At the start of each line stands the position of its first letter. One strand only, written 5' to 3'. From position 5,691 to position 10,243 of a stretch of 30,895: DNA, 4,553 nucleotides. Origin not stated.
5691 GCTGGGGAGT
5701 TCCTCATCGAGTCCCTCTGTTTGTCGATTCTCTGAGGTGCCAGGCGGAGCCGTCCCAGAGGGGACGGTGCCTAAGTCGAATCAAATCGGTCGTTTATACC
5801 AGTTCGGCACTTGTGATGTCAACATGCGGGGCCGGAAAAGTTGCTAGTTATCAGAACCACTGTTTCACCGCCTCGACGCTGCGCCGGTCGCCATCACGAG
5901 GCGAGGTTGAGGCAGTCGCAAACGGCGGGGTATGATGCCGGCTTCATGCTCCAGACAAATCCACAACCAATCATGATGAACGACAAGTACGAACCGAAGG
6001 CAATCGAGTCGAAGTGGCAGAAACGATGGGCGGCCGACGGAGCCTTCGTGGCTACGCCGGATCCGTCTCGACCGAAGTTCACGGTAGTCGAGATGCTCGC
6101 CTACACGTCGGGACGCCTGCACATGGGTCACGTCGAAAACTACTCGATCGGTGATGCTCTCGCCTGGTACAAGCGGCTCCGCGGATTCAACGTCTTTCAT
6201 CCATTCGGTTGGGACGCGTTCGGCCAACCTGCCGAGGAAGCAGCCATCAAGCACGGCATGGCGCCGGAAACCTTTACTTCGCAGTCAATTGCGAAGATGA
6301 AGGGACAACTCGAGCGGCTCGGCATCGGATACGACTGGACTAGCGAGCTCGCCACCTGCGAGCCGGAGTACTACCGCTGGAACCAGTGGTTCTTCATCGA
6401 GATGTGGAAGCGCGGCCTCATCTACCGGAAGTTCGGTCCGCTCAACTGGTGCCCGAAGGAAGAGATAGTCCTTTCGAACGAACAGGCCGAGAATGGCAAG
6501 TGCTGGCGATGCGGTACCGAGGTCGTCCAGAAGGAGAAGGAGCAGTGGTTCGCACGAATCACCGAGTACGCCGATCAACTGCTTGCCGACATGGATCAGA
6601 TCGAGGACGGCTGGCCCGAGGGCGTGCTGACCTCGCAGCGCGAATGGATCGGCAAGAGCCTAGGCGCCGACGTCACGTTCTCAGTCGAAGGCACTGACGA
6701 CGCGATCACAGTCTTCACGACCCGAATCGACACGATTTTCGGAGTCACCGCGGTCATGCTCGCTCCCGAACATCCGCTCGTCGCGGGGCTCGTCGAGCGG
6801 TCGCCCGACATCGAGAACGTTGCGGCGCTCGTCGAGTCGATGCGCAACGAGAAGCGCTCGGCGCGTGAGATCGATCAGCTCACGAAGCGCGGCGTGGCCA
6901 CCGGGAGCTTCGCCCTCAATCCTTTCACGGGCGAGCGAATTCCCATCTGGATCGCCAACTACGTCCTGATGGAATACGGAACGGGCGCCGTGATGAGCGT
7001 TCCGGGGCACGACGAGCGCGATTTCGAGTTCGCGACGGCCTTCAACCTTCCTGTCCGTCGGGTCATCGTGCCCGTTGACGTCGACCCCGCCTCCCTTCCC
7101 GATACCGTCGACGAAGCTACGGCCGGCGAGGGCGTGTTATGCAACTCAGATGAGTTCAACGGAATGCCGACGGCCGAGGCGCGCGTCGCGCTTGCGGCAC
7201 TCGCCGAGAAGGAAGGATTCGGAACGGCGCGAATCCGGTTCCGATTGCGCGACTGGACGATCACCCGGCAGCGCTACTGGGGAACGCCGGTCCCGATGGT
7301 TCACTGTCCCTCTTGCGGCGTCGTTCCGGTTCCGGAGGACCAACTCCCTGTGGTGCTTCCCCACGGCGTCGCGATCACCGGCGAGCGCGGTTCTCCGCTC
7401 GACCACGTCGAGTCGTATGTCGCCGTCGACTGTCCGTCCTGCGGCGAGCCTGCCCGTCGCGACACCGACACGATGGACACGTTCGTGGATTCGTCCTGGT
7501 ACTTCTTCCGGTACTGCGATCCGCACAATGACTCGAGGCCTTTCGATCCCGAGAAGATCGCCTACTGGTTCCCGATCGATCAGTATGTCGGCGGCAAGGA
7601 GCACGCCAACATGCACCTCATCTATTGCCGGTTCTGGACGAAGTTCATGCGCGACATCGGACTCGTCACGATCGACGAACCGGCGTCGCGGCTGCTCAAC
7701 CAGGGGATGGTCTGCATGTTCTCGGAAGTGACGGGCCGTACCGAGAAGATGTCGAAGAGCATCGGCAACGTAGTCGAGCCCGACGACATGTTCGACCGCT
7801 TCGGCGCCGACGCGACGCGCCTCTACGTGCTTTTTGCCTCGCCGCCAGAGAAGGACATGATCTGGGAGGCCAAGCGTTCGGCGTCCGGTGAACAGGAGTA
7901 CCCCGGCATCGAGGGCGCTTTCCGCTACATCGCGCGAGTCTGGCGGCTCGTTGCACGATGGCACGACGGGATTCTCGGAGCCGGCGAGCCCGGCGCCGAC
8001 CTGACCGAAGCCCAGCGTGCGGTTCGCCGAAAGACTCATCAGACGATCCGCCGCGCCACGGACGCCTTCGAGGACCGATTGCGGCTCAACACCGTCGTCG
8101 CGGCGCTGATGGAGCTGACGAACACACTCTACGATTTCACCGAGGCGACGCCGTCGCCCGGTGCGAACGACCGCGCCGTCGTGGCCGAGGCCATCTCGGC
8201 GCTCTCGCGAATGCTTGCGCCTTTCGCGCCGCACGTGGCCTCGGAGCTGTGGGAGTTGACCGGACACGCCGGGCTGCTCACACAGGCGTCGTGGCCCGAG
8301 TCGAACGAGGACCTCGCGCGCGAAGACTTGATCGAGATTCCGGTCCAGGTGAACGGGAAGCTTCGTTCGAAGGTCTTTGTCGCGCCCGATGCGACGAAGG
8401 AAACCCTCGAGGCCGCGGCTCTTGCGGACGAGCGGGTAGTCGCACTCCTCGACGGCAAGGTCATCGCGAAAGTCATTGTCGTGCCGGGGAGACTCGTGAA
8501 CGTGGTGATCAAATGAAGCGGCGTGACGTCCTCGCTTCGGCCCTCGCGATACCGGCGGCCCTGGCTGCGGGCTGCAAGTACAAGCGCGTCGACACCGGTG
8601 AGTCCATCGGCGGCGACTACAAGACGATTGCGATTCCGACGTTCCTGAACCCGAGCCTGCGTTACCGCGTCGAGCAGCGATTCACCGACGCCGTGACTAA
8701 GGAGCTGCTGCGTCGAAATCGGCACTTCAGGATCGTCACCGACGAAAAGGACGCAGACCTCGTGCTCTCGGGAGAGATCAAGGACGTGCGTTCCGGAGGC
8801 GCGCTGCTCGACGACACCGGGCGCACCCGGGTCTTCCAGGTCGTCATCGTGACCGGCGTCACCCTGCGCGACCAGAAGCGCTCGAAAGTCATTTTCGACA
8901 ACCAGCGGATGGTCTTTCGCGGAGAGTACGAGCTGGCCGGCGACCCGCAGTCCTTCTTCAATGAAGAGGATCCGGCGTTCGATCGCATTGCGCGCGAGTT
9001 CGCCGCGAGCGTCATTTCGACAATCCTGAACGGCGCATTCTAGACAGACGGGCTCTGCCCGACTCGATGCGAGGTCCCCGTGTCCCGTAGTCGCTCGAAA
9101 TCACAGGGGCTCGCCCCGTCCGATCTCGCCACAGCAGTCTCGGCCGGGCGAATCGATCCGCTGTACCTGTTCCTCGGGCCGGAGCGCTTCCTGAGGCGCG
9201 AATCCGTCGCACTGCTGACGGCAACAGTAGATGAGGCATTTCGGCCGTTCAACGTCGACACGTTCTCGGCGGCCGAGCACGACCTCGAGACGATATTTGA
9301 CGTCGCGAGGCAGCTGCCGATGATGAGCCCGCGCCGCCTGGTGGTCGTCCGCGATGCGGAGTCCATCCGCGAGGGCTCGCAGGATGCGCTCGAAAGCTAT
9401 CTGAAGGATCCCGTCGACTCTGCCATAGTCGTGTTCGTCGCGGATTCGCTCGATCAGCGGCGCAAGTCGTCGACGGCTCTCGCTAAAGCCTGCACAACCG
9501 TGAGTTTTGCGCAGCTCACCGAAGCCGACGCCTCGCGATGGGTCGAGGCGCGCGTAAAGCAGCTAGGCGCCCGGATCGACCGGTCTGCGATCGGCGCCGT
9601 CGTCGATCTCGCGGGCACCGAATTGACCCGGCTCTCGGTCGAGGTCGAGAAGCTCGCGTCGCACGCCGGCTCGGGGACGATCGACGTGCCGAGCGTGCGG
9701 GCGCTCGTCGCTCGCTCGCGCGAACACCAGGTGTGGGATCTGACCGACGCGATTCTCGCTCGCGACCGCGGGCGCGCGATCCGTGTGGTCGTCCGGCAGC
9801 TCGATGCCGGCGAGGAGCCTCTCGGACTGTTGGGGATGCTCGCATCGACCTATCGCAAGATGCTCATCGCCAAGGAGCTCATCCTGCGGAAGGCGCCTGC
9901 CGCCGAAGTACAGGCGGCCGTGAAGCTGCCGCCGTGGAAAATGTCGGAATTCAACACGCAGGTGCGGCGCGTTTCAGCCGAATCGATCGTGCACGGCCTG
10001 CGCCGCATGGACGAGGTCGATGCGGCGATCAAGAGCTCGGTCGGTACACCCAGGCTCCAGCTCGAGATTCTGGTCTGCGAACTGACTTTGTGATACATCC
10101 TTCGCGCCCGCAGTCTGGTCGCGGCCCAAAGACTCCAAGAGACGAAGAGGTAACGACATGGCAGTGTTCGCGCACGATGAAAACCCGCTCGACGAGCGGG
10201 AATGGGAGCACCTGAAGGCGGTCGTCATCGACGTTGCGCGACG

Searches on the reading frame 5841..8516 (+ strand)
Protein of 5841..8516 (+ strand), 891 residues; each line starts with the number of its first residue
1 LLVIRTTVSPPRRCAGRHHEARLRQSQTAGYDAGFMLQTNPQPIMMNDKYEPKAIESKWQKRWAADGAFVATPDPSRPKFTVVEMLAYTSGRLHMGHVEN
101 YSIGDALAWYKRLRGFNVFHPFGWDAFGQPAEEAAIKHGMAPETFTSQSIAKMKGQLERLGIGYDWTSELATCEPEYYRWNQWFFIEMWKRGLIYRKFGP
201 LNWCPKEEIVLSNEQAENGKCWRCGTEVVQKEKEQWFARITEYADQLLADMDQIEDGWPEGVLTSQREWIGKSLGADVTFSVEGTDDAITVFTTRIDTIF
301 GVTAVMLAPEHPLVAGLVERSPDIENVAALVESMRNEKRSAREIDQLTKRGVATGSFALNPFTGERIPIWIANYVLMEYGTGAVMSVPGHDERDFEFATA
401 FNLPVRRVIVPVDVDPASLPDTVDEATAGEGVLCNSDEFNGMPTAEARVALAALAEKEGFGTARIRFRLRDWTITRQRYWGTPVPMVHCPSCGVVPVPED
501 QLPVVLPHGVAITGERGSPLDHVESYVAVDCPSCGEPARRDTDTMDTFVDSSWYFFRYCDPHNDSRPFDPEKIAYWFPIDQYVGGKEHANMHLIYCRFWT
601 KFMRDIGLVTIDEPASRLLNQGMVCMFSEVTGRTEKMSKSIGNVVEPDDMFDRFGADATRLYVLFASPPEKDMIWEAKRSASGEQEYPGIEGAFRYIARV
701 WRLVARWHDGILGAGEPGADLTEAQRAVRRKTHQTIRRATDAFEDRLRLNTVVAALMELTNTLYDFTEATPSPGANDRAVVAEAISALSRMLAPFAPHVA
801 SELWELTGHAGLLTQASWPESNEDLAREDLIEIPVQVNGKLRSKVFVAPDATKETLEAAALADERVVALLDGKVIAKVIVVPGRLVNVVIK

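Call 8: search_protein_families(library=pfam, proteins=[window:5841-8516:+], max_evalue=0.001)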
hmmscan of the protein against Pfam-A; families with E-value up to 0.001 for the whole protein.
window:5841-8516:+ (891 aa): 4 families
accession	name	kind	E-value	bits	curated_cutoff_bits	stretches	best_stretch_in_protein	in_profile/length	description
PF13603.12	tRNA-synt_1_2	-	6.3e-66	221.8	25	1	267-452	1-181/185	Leucyl-tRNA synthetase, editing domain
PF00133.28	tRNA-synt_1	-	9.8e-45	153.5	22.7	2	58-254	1-210/414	tRNA synthetases class I (I, L, M and V)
PF09334.17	tRNA-synt_1g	-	3e-30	105.7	20.1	2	84-227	5-145/391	tRNA synthetases class I (M)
PF08264.19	Anticodon_1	-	3e-23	82.8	25.1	1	726-854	2-145/148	Anticodon-binding domain of tRNA ligase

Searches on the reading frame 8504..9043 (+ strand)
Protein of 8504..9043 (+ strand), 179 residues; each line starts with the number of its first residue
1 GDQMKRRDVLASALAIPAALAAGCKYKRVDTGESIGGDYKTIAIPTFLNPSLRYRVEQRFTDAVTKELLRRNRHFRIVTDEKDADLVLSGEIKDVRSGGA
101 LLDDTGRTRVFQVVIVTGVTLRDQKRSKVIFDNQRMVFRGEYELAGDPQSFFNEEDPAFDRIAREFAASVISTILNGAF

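Call 8: search_protein_families(library=pfam, proteins=[window:8504-9043:+], max_evalue=0.001)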
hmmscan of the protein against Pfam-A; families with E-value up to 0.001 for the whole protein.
window:8504-9043:+ (179 aa): 1 family
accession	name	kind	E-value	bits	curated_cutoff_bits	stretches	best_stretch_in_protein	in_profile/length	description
PF04390.17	LptE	-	4e-12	47.3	23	1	39-172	1-116/118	Lipopolysaccharide-assembly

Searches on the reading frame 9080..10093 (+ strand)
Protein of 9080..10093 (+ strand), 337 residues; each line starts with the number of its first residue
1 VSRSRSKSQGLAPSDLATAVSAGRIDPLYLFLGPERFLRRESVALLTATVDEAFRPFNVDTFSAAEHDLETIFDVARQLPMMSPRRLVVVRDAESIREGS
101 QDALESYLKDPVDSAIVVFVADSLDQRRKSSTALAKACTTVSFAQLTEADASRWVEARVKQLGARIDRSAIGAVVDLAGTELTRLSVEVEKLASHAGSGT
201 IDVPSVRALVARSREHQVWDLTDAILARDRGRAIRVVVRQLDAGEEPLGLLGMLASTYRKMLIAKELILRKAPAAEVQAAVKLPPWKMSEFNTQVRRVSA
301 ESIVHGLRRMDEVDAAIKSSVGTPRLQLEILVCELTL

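Call 8: search_protein_families(library=pfam, proteins=[window:9080-10093:+], max_evalue=0.001)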
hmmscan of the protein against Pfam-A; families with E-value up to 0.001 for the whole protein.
window:9080-10093:+ (337 aa): 2 families
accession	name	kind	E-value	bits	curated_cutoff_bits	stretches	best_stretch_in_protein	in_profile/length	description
PF21694.2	DNA_pol3_delta_C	-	9.1e-18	64.8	27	1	215-334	1-120/121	DNA polymerase III delta subunit, C-terminal domain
PF06144.19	DNA_pol3_delta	-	9.3e-13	48.7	21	1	29-141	1-121/124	DNA polymerase III, delta subunit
